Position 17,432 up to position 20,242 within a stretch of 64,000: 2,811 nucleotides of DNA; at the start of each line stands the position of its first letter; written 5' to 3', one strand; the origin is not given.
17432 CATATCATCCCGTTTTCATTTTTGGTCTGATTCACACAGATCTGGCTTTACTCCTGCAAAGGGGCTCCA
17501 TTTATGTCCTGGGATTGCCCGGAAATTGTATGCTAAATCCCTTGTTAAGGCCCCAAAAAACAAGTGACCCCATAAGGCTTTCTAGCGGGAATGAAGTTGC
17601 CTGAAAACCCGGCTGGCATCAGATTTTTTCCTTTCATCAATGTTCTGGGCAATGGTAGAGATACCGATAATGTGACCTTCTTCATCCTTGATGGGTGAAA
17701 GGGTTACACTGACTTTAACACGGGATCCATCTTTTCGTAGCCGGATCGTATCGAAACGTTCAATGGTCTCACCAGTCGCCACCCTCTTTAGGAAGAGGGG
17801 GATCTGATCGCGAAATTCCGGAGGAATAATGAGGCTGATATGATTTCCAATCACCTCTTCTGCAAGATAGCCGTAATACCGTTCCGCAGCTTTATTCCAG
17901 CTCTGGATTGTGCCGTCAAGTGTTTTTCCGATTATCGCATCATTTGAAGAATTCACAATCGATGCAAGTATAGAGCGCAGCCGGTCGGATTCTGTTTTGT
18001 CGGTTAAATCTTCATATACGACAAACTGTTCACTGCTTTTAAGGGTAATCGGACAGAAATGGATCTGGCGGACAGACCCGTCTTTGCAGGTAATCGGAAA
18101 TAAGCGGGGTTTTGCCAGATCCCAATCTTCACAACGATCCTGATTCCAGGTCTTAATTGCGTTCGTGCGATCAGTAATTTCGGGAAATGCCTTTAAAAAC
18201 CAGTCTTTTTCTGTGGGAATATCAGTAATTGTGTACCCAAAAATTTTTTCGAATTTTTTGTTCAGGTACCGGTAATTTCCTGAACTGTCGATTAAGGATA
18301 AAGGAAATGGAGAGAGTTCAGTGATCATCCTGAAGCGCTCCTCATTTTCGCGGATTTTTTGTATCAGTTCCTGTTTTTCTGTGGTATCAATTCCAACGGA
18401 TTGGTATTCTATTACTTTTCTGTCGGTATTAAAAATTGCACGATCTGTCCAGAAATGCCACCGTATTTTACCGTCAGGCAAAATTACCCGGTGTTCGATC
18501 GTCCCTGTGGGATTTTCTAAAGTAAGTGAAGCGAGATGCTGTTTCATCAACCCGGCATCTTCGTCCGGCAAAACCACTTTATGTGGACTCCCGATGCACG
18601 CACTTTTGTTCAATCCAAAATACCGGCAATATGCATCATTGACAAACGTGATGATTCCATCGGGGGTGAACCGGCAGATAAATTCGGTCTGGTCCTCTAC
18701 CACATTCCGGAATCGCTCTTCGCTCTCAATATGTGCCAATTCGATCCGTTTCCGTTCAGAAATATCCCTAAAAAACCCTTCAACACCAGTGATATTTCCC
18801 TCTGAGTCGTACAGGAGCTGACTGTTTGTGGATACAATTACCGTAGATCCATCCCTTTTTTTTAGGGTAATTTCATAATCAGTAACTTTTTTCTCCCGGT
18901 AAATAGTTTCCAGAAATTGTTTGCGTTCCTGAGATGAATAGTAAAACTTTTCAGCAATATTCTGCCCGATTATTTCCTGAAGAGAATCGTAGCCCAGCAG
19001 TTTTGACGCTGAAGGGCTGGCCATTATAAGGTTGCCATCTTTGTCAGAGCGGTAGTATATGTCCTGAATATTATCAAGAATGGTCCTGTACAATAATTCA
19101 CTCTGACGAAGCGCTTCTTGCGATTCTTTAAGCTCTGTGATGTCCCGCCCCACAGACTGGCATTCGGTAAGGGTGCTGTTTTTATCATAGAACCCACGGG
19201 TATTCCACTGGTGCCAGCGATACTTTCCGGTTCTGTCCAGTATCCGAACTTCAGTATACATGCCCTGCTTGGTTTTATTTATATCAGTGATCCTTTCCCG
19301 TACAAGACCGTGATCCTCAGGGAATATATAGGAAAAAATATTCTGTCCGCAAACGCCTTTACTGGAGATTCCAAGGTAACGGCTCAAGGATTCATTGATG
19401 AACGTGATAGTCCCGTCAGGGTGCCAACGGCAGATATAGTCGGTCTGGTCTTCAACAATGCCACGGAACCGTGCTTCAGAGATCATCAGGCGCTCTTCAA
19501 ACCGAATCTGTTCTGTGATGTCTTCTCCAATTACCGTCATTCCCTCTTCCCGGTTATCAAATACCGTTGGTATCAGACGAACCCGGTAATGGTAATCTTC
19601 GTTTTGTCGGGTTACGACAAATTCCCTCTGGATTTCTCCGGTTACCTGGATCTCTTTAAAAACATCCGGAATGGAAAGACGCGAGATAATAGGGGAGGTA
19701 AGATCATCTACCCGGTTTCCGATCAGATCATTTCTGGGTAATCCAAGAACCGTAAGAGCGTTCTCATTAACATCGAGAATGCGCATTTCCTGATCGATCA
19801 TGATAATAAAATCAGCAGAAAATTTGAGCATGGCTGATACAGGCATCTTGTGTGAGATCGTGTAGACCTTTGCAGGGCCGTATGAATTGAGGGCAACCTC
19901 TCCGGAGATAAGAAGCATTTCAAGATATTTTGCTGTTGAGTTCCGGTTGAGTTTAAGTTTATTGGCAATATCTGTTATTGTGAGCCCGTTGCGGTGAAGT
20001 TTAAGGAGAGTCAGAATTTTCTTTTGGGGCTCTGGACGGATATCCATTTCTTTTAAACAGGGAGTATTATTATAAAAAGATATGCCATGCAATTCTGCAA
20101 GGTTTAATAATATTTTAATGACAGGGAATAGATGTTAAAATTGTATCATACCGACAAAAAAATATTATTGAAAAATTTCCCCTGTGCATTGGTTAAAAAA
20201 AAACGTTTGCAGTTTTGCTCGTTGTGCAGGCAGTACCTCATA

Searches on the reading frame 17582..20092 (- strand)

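Call 13: search_protein_families(library=pfam, proteins=[window:17582-20092:-], max_evalue=0.001)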
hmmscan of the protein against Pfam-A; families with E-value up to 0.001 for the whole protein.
window:17582-20092:- (836 aa): 8 families
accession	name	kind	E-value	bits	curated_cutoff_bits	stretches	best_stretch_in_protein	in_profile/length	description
PF00989.32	PAS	-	4.2e-73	243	22.6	5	334-444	2-113/113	PAS fold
PF13426.13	PAS_9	-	1e-64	215.7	27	5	349-446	7-103/103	PAS domain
PF08448.16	PAS_4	-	6.9e-56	187.6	23.1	4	713-822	1-109/110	PAS fold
PF08447.18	PAS_3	-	9.6e-40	135.2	25.6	3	230-313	2-87/89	PAS fold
PF13188.13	PAS_8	-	5.1e-36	121.8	21.8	2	585-649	1-60/65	PAS domain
PF13596.12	PAS_10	-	9.6e-09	36.3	22.1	0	95-193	11-106/106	PAS domain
PF14598.12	PAS_11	-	7.5e-07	29.5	25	0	219-306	4-91/109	PAS domain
PF24820.1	Diguanyl_cycl_sensor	-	1.8e-06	28.3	28.1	0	350-425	13-85/109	Diguanylate cyclase-like sensor domain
